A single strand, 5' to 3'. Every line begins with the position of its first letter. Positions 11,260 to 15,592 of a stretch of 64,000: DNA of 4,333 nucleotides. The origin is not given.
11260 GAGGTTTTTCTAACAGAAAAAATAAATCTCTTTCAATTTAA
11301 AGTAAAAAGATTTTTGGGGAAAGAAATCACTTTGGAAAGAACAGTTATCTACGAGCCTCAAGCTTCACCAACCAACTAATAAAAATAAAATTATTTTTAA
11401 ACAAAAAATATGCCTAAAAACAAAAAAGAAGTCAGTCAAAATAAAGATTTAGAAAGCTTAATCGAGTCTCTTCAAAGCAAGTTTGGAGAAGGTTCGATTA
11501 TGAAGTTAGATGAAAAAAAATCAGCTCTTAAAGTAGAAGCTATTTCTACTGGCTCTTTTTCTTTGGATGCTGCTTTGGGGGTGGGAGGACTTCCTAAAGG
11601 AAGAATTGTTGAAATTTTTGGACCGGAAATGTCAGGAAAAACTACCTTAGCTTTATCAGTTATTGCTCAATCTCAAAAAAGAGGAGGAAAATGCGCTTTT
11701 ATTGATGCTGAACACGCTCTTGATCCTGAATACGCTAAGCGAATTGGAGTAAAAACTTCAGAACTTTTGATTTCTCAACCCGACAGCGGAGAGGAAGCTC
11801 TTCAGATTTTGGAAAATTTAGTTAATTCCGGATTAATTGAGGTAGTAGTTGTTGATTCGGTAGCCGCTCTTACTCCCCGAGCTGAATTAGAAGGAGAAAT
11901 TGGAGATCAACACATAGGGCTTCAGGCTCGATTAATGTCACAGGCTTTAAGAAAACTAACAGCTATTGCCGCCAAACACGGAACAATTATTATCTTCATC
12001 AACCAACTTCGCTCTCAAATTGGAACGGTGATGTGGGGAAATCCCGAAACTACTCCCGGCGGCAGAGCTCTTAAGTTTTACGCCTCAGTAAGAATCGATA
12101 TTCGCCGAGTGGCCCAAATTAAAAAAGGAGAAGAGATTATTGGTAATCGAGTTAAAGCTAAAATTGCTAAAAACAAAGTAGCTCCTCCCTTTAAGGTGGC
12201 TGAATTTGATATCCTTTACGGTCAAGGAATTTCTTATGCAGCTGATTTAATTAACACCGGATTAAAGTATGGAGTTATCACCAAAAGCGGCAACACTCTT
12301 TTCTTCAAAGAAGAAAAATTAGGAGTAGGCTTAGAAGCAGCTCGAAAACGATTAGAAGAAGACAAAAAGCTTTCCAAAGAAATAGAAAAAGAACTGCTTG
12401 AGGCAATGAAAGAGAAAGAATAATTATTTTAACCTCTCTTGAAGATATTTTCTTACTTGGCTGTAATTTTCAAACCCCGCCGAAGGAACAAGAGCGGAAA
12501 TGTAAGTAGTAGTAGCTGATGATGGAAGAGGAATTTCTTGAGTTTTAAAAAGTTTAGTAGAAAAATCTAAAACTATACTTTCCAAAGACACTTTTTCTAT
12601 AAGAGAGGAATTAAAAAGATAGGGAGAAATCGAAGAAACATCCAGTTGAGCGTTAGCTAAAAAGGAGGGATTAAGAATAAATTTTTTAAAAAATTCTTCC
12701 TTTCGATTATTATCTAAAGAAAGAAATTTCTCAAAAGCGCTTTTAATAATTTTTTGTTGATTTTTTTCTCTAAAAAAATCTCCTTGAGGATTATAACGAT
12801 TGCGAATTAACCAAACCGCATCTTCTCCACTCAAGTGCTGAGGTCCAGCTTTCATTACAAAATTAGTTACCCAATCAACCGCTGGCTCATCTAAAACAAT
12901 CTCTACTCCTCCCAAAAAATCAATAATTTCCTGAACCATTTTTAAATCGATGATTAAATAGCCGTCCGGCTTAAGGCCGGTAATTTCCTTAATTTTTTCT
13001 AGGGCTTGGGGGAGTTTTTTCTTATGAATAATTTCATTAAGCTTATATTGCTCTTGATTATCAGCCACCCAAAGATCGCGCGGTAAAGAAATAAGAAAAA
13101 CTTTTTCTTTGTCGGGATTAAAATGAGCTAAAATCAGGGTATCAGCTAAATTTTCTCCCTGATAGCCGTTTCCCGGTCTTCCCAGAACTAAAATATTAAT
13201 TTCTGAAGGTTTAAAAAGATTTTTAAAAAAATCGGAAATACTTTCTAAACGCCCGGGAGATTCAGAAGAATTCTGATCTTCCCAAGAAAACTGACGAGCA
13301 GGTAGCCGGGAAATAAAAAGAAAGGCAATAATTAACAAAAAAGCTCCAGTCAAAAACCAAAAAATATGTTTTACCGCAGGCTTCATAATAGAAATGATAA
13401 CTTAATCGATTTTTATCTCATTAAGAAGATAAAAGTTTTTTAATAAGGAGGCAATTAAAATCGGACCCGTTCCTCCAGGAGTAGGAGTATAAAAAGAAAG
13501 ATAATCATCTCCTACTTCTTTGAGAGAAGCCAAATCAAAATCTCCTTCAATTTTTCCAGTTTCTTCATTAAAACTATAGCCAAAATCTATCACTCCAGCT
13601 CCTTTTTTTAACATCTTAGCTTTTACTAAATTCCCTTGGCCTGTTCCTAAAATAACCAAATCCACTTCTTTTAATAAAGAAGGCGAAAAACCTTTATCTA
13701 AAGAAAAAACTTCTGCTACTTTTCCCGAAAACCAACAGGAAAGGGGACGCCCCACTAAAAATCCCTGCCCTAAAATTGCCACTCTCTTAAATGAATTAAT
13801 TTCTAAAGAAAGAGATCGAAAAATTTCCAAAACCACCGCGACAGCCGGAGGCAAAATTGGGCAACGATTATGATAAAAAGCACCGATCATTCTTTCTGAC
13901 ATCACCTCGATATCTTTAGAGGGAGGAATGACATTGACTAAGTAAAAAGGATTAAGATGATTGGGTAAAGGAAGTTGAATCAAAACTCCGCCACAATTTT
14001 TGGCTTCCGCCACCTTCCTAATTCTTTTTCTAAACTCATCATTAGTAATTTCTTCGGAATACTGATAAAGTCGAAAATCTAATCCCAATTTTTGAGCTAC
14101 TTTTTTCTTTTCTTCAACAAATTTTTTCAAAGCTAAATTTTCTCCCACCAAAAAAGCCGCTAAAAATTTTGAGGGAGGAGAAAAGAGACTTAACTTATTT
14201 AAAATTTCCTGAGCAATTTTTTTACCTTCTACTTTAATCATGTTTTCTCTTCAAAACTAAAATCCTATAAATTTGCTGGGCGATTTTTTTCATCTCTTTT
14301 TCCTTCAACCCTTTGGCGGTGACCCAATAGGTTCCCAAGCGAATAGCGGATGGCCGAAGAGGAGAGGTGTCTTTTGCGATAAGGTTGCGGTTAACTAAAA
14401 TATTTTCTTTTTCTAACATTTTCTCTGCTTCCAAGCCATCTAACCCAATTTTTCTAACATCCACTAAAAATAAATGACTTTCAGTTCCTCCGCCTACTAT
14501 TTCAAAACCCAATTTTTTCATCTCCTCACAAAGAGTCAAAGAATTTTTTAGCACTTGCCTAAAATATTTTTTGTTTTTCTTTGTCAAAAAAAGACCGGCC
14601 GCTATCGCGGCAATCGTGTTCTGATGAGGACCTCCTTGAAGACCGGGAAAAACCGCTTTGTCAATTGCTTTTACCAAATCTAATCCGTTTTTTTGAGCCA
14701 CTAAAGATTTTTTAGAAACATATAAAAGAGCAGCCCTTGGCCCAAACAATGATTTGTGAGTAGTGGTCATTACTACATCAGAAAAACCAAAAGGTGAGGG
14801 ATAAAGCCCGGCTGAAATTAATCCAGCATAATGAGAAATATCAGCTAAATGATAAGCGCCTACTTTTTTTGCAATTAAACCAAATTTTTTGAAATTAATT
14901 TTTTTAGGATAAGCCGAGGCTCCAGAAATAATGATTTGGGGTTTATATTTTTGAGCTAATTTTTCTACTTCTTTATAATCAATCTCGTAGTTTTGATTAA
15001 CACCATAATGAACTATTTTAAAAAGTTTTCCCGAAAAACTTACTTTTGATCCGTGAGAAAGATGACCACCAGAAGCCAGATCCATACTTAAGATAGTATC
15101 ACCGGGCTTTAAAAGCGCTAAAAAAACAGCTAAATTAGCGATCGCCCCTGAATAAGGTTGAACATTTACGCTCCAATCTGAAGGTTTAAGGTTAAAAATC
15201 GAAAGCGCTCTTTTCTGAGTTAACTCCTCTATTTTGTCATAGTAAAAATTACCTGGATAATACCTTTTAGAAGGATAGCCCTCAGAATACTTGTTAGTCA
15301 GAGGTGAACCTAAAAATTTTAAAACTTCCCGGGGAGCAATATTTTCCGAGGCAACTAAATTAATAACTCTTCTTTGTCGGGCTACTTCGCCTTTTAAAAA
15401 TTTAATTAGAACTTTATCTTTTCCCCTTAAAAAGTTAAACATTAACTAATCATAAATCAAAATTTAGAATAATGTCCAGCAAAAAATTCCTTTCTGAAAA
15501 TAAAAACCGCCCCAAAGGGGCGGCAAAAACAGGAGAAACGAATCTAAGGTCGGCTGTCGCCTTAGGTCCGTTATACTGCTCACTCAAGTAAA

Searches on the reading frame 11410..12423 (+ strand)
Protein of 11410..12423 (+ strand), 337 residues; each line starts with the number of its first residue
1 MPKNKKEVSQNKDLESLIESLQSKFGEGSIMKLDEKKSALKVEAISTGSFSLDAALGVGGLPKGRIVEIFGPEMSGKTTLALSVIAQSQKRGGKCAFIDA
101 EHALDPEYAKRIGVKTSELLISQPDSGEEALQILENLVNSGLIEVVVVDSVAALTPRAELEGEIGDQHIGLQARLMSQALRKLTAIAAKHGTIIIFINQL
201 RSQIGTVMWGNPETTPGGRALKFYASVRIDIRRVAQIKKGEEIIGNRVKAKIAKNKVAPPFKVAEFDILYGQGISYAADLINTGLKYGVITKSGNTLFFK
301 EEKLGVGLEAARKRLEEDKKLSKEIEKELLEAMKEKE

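Call 19: search_protein_families(library=pfam, proteins=[window:11410-12423:+])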
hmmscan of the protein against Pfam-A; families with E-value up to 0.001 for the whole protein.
window:11410-12423:+ (337 aa): 7 families
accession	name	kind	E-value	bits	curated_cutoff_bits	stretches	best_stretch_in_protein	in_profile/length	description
PF00154.27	RecA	-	9.1e-127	422.3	27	1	12-275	1-262/262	recA bacterial DNA recombination protein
PF08423.17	Rad51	-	2.6e-14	53.5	22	1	42-234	5-212/244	Rad51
PF21096.2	RecA_C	-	5e-10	39.8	27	1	279-333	2-56/57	RecA C-terminal domain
PF06745.19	ATPase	-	1e-07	32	26.6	1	46-102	2-58/231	KaiC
PF01637.24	ATPase_2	-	5.7e-05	23.5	33.2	1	65-197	21-116/225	ATPase domain predominantly from Archaea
PF02283.22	CobU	-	0.00024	21.2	27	1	69-200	3-125/168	Cobinamide kinase / cobinamide phosphate guanyltransferase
PF13481.12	AAA_25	-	0.00066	19.8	27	0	59-198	28-188/195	AAA domain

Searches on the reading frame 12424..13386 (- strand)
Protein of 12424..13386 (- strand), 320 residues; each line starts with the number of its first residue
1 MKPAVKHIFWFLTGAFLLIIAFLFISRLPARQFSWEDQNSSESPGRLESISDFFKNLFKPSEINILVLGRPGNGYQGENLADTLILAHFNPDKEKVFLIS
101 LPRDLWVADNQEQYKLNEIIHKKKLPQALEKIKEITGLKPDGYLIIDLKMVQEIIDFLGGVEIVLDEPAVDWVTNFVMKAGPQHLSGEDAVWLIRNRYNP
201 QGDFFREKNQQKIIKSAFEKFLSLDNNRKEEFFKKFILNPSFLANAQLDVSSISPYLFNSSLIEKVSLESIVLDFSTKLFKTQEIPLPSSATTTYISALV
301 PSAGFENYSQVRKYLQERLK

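Call 19: search_protein_families(library=pfam, proteins=[window:12424-13386:-])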
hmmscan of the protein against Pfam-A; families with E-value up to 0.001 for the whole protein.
window:12424-13386:- (320 aa): 1 family
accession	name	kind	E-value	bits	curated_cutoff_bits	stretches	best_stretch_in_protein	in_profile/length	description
PF03816.19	LytR_cpsA_psr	-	3.8e-30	105.5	24.6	1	81-221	2-148/150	LytR_cpsA_psr family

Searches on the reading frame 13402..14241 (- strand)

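Call 19: search_protein_families(library=pfam, proteins=[window:13402-14241:-])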
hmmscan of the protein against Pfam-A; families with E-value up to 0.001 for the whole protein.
window:13402-14241:- (279 aa): 2 families
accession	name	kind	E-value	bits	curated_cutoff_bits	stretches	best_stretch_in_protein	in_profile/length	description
PF02882.25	THF_DHG_CYH_C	-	3.6e-23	82.1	27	1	119-271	5-153/160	Tetrahydrofolate dehydrogenase/cyclohydrolase, NAD(P)-binding domain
PF00763.28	THF_DHG_CYH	-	1.3e-20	74.3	32.8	1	5-112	2-115/115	Tetrahydrofolate dehydrogenase/cyclohydrolase, catalytic domain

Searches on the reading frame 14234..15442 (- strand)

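Call 19: search_protein_families(library=pfam, proteins=[window:14234-15442:-])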
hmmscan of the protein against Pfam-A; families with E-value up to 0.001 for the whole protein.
window:14234-15442:- (402 aa): 2 families
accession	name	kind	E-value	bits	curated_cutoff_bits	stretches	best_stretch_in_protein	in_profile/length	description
PF00464.25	SHMT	-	4.8e-139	463.8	27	1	8-391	4-399/399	Serine hydroxymethyltransferase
PF00155.27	Aminotran_1_2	-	2.9e-05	23.9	19.7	1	74-352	47-332/361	Aminotransferase class I and II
